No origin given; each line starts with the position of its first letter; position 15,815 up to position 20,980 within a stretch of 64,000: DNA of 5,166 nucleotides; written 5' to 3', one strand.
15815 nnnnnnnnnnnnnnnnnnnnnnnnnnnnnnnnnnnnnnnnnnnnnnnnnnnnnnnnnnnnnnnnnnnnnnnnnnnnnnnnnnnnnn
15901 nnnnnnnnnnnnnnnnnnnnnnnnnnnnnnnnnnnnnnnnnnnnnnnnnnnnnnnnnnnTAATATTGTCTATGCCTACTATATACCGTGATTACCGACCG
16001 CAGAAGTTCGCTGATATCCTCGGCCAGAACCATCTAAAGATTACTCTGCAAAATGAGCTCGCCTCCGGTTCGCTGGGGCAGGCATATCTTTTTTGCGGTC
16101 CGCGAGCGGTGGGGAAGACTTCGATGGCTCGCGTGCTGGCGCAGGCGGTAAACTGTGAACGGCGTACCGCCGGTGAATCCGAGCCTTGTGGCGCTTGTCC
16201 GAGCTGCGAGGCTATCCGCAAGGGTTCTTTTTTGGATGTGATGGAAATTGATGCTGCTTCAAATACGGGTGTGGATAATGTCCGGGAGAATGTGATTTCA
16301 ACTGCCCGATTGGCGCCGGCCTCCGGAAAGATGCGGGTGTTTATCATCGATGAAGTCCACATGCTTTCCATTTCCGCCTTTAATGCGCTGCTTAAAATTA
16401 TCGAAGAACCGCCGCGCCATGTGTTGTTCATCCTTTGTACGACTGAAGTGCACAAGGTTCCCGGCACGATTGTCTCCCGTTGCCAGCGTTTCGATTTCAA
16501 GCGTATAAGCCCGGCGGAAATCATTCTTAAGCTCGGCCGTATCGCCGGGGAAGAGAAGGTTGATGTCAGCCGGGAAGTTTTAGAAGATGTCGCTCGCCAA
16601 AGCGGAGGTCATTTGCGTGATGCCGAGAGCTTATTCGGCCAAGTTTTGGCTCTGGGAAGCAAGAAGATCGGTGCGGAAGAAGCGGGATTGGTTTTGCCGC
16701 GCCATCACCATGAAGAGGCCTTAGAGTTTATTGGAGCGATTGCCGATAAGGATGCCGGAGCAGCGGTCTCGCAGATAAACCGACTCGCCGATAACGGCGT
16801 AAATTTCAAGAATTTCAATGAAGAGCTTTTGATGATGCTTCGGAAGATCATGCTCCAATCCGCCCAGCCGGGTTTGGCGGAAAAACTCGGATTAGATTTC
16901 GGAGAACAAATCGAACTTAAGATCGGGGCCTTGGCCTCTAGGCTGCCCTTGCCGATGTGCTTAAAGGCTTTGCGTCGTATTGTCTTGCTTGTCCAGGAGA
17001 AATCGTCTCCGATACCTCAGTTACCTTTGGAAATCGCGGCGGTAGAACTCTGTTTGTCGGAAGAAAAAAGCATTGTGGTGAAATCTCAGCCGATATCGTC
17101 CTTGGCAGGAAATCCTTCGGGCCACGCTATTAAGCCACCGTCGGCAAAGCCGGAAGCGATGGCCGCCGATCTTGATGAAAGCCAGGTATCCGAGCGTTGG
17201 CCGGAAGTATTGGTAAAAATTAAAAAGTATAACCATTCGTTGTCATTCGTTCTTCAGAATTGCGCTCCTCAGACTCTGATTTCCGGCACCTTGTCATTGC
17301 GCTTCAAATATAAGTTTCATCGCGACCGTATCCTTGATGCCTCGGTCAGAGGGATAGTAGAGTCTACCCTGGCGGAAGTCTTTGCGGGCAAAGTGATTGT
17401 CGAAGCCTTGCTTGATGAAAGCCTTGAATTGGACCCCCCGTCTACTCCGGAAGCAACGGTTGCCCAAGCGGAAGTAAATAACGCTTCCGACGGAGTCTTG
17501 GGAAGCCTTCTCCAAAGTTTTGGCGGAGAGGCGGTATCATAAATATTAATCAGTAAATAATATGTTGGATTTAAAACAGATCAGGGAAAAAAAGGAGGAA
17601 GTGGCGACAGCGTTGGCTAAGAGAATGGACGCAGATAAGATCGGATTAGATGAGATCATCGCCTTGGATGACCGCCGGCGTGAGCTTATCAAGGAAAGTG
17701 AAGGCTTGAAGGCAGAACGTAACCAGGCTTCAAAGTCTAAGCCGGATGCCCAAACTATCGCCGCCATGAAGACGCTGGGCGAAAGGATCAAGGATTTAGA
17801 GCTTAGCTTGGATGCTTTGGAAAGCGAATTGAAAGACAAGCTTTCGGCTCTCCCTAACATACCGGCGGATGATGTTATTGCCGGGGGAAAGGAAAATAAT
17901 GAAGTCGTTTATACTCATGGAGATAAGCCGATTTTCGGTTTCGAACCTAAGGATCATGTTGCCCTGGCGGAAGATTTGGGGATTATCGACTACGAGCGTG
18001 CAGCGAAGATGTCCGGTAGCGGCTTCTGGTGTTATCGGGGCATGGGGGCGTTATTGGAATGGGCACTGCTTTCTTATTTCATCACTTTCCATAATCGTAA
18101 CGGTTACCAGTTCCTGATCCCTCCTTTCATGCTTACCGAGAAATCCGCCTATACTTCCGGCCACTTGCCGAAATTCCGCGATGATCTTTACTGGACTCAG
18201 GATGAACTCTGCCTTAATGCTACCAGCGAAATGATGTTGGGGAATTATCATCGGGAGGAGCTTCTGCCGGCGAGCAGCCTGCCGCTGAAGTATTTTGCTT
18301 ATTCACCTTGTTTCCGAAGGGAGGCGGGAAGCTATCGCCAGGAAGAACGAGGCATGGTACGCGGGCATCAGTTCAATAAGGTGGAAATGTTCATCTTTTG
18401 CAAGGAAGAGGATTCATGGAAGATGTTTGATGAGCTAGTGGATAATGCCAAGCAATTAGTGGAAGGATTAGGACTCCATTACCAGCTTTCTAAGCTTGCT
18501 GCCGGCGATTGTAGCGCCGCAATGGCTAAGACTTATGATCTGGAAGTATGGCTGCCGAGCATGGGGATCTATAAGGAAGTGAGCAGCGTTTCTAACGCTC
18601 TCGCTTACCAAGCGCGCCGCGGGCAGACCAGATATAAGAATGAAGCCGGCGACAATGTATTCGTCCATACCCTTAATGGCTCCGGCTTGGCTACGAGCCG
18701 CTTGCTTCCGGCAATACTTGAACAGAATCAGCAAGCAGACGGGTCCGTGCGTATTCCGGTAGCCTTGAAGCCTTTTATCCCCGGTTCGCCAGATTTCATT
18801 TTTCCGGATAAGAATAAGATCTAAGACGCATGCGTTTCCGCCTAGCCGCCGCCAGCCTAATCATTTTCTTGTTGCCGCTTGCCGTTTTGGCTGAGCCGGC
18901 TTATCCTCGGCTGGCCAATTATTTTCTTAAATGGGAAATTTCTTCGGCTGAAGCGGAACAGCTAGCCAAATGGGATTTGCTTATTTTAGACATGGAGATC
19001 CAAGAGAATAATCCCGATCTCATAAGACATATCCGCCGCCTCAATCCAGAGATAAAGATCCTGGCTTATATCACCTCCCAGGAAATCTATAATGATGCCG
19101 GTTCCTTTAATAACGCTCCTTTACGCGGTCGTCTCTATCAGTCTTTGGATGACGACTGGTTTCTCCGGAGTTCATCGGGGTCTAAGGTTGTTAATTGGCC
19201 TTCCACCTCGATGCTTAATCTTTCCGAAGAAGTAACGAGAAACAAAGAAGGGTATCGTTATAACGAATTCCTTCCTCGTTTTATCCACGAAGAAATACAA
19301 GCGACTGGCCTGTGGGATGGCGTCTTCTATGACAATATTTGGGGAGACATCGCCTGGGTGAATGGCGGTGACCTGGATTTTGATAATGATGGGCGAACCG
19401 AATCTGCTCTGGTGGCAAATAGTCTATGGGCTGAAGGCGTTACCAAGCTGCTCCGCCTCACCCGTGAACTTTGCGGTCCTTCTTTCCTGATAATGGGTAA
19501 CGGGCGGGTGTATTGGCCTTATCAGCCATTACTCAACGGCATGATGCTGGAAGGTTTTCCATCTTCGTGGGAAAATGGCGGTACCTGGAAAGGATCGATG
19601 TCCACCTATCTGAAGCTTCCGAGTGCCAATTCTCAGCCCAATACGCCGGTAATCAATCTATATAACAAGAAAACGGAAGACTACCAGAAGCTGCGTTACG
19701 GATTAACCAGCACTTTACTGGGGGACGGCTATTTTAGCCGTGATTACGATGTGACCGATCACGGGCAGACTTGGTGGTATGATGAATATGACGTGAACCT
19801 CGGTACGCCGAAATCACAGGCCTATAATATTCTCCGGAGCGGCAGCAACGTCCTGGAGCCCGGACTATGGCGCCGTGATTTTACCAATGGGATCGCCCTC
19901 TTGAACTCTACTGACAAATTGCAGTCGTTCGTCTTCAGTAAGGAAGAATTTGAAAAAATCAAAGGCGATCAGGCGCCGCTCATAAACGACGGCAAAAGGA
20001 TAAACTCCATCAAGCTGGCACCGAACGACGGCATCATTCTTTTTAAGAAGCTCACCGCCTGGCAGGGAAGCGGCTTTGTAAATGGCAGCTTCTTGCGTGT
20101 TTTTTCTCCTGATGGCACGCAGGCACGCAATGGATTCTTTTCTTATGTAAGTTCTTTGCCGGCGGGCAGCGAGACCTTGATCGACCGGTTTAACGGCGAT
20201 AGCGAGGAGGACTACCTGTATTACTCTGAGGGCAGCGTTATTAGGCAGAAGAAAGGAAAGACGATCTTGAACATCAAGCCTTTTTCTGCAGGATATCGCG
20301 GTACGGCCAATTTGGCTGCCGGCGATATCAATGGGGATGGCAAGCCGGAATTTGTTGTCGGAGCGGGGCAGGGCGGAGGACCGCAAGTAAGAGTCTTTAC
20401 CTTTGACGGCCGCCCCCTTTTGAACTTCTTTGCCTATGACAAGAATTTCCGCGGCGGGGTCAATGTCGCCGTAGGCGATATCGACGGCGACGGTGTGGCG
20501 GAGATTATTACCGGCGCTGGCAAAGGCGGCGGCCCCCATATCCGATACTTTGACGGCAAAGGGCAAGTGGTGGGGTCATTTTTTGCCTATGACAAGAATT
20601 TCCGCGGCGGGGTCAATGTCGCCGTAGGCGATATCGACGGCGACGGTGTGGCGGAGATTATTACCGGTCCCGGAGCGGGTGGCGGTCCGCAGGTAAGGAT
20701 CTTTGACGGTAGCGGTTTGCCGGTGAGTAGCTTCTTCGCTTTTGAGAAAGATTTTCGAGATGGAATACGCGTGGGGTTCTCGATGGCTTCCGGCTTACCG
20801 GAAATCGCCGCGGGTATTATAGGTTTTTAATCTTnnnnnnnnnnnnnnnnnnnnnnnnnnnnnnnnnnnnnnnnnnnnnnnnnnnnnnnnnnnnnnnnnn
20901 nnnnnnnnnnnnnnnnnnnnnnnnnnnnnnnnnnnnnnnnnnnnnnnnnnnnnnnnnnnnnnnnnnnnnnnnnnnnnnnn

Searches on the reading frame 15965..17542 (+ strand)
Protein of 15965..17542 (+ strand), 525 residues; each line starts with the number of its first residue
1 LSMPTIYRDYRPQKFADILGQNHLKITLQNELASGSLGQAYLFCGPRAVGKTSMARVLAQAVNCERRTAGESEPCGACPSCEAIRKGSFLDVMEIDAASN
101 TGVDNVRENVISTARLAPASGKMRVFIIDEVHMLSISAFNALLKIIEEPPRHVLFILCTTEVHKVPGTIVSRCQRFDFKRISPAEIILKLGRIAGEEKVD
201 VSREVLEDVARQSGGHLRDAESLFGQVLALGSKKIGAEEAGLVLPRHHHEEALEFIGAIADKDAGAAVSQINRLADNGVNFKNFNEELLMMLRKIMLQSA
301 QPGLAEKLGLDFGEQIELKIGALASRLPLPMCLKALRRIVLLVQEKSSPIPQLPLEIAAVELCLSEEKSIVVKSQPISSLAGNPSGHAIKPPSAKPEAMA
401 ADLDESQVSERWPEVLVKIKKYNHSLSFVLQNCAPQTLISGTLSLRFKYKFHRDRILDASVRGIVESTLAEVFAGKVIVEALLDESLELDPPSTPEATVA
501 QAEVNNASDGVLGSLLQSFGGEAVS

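Call 32: search_protein_families(library=pfam, proteins=[window:15965-17542:+], max_evalue=0.0001)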
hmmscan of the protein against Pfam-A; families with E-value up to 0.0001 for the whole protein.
window:15965-17542:+ (525 aa): 4 families
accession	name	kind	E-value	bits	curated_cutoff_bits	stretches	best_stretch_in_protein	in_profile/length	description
PF13177.12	DNA_pol3_delta2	-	5.3e-41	140.7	27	1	21-181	2-160/161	DNA polymerase III, delta subunit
PF00004.35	AAA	-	1.7e-11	45.1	21.2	1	42-177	2-124/131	ATPase family associated with various cellular activities (AAA)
PF05496.18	RuvB_N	-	3.8e-05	23.9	27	0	11-68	2-63/159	Holliday junction DNA helicase RuvB P-loop domain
PF22608.2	DNAX_ATPase_lid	-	4.2e-05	23.7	27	0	188-232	4-48/49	DNA polymerase III clamp loader subunit, ATPase lid domain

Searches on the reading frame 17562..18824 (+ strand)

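Call 32: search_protein_families(library=pfam, proteins=[window:17562-18824:+], max_evalue=0.0001)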
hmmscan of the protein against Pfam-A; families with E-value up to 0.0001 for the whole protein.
window:17562-18824:+ (420 aa): 2 families
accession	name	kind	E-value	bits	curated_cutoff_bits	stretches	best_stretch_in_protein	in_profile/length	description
PF00587.30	tRNA-synt_2b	-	3.1e-36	125.5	29.3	1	213-389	8-179/179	tRNA synthetase class II core domain (G, H, P, S and T)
PF02403.27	Seryl_tRNA_N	-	4.3e-21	75.6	28.2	1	1-101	1-108/108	Seryl-tRNA synthetase N-terminal domain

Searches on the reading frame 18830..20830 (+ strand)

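Call 32: search_protein_families(library=pfam, proteins=[window:18830-20830:+], max_evalue=0.0001)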
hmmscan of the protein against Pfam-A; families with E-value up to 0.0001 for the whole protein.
window:18830-20830:+ (666 aa): 3 families
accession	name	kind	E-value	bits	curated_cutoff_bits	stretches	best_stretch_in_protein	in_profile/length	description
PF14885.12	GHL15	-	7.9e-33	115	27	1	70-354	2-270/271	Hypothetical glycosyl hydrolase family 15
PF01839.29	FG-GAP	-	2.9e-15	56.2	22.1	1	494-517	4-29/37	FG-GAP repeat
PF13517.12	FG-GAP_3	-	8.9e-14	52.3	26.9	2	550-611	1-60/61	FG-GAP-like repeat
